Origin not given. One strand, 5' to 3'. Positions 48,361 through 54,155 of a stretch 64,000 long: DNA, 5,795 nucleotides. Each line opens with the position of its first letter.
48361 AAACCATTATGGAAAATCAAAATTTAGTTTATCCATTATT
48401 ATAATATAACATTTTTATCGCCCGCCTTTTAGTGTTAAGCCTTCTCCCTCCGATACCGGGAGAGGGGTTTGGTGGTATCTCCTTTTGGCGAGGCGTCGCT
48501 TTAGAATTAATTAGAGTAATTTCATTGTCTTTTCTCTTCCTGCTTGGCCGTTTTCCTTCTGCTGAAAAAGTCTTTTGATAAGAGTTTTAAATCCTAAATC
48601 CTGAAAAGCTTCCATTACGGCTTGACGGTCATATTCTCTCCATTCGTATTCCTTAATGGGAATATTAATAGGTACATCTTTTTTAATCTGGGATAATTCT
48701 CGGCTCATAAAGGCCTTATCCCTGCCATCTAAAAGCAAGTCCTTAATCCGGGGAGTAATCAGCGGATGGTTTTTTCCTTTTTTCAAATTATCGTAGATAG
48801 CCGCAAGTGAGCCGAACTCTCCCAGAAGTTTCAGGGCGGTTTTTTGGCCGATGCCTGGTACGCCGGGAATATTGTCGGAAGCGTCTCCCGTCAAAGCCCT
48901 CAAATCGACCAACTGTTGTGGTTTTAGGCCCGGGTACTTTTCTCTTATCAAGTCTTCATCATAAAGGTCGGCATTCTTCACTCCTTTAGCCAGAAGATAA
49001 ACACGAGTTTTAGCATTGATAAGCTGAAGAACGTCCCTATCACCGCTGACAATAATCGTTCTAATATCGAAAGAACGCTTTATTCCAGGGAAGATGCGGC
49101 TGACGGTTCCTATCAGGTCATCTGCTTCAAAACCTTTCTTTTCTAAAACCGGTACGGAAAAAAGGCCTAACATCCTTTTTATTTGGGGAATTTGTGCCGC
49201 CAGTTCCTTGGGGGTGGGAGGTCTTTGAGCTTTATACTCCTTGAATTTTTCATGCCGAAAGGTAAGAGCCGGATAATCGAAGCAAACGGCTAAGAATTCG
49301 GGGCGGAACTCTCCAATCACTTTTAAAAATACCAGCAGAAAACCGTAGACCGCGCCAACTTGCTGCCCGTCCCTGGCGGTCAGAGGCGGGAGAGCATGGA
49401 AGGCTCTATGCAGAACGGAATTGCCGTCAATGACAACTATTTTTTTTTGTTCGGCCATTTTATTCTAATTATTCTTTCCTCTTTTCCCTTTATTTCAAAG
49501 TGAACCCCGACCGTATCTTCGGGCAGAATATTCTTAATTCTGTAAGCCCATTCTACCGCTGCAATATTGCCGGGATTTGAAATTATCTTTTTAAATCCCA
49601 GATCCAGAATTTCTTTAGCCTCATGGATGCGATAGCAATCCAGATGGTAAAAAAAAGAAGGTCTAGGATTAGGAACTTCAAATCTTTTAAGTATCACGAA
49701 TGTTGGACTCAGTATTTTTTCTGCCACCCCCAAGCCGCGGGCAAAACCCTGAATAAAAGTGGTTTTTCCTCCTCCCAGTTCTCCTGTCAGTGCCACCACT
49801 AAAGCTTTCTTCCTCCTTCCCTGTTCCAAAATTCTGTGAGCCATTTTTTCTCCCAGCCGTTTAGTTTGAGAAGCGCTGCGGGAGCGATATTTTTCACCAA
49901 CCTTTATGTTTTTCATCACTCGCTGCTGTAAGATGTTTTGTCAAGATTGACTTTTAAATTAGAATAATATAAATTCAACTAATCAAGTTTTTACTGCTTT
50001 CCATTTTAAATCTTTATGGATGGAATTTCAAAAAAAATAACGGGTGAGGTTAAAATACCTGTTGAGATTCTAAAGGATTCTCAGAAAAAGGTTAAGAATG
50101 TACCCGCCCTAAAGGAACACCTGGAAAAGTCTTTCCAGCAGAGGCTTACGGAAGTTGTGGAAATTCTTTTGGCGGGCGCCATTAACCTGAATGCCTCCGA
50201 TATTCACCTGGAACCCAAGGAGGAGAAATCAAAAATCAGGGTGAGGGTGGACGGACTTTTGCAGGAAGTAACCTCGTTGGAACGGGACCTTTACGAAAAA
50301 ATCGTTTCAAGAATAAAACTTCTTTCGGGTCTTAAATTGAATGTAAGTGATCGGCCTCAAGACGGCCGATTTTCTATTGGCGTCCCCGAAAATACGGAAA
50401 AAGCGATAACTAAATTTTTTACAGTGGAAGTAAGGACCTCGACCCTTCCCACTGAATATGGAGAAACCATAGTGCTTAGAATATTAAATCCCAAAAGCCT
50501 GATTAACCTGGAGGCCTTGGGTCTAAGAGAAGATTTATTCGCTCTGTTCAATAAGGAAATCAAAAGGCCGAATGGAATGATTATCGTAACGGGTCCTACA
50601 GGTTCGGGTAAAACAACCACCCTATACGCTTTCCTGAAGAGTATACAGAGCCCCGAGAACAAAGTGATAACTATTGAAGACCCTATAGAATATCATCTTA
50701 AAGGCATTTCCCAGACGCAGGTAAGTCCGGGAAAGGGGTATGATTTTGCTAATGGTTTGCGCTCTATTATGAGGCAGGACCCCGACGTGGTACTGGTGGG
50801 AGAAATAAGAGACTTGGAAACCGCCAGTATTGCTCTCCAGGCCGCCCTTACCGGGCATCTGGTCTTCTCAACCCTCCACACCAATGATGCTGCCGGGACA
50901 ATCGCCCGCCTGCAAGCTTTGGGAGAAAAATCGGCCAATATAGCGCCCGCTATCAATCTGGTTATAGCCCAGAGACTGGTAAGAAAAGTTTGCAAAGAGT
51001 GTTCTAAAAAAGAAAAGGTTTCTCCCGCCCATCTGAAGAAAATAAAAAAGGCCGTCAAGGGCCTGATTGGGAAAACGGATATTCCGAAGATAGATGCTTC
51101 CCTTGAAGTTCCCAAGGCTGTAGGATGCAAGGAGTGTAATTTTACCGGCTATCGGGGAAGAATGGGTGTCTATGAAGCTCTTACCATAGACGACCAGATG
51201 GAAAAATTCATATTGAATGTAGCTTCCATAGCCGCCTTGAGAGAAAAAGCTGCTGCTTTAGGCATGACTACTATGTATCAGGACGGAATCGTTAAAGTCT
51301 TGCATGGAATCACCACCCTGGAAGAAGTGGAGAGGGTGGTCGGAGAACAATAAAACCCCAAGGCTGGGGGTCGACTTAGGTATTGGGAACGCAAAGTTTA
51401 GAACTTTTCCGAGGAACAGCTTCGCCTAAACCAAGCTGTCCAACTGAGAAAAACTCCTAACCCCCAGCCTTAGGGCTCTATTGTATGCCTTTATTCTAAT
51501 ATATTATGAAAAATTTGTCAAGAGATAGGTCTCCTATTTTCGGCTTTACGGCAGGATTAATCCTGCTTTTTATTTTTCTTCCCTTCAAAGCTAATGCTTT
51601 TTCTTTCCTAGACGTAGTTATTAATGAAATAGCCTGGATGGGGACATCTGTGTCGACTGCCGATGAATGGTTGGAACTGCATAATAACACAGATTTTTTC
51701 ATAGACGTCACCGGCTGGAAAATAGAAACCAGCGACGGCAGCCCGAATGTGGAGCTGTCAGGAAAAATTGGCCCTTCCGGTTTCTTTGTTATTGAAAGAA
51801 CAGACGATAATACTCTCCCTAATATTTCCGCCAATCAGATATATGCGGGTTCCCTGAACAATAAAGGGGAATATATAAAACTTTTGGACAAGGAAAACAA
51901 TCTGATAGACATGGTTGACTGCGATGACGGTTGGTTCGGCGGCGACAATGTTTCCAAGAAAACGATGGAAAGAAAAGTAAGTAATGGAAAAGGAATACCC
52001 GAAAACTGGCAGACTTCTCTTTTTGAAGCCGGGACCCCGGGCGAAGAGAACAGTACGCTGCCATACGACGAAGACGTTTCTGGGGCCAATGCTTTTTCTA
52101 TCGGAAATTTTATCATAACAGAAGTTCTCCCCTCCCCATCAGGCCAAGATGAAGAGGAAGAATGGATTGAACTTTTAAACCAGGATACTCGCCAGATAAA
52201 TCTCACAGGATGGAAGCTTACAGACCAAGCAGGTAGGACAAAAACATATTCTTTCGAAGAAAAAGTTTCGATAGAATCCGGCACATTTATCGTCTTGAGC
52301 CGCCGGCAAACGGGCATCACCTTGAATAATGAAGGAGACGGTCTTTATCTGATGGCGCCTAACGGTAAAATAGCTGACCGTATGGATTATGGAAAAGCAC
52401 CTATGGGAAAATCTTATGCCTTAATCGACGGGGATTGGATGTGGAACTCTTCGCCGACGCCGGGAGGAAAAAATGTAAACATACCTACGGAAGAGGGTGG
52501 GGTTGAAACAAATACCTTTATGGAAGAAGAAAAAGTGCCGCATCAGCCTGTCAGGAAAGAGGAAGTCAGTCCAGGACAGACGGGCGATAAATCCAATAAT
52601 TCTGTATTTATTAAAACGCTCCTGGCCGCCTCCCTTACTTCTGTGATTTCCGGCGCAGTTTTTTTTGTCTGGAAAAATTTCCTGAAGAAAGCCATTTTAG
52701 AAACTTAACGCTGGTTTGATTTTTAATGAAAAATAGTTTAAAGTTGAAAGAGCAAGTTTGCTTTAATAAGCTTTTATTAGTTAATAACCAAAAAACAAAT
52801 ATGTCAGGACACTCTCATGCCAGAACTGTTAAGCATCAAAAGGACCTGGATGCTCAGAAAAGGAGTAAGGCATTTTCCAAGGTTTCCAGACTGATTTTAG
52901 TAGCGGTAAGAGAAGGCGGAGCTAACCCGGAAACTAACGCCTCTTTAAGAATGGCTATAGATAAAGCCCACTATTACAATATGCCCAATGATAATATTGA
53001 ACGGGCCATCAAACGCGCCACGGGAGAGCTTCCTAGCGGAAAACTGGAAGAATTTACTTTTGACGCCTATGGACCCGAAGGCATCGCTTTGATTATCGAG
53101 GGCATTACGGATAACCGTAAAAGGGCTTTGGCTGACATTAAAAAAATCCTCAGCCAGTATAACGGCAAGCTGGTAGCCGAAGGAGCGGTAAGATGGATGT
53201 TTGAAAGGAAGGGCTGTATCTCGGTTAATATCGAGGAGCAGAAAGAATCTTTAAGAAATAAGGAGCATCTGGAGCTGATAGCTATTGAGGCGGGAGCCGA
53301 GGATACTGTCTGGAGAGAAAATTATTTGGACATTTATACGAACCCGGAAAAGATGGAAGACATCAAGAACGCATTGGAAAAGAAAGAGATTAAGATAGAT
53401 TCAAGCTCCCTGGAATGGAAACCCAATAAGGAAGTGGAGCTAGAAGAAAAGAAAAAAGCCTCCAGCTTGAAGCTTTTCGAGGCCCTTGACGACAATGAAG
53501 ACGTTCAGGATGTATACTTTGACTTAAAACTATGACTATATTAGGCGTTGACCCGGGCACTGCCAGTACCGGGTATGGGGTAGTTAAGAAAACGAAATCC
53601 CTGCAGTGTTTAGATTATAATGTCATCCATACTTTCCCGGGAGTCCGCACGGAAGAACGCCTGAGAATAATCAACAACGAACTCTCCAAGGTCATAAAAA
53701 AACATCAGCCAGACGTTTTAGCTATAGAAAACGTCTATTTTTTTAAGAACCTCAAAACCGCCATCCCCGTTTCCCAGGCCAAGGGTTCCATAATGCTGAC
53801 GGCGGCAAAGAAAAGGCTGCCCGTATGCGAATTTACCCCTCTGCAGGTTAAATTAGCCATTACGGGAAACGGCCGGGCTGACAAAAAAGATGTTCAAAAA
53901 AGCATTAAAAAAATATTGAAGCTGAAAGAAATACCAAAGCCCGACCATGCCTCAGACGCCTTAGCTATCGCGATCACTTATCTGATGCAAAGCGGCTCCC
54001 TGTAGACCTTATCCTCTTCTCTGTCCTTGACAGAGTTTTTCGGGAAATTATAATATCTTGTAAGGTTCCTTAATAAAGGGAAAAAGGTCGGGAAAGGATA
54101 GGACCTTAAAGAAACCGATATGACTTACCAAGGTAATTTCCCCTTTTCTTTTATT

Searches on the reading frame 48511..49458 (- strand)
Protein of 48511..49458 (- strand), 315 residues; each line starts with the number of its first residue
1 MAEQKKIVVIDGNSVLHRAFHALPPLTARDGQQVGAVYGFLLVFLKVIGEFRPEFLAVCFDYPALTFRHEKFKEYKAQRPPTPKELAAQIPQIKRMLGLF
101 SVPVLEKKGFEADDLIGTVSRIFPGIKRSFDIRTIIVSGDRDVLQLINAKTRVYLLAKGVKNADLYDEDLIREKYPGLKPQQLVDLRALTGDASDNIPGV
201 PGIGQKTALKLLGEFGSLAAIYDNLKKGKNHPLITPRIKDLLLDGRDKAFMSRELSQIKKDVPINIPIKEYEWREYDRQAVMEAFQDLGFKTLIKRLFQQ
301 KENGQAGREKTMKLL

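Call 44: search_protein_families(library=pfam, proteins=[window:48511-49458:-], max_evalue=0.0001)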
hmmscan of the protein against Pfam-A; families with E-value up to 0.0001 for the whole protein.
window:48511-49458:- (315 aa): 2 families
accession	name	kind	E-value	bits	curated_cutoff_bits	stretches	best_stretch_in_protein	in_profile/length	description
PF02739.22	5_3_exonuc_N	-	1.8e-50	171.3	34.3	1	6-175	1-163/164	5'-3' exonuclease, N-terminal resolvase-like domain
PF01367.25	5_3_exonuc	-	1e-30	106.5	40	1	179-278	2-96/97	5'-3' exonuclease, C-terminal SAM fold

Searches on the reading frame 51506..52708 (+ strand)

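Call 44: search_protein_families(library=pfam, proteins=[window:51506-52708:+], max_evalue=0.0001)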
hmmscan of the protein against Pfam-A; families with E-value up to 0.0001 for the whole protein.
window:51506-52708:+ (400 aa): 1 family
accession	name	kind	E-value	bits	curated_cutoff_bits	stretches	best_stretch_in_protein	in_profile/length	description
PF00932.25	LTD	-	2.2e-31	108.9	34.3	2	198-296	4-108/109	Lamin Tail Domain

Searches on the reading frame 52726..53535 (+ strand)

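Call 44: search_protein_families(library=pfam, proteins=[window:52726-53535:+], max_evalue=0.0001)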
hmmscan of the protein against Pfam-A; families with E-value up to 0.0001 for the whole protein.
window:52726-53535:+ (269 aa): 2 families
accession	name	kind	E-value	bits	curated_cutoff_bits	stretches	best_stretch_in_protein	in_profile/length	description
PF01709.26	Transcrip_reg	-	4.8e-46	156.8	27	1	107-265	1-158/160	TACO1/YebC second and third domain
PF20772.2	TACO1_YebC_N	-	3.1e-26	92.1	36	1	31-101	2-73/73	TACO1/YebC protein N-terminal domain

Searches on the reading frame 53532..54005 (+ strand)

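Call 44: search_protein_families(library=pfam, proteins=[window:53532-54005:+], max_evalue=0.0001)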
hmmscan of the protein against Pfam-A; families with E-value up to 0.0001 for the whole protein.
window:53532-54005:+ (157 aa): 1 family
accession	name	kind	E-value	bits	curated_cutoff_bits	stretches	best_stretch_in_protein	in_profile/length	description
PF02075.23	RuvC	-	1.6e-49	168.1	22.2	1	3-149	1-147/148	Crossover junction endodeoxyribonuclease RuvC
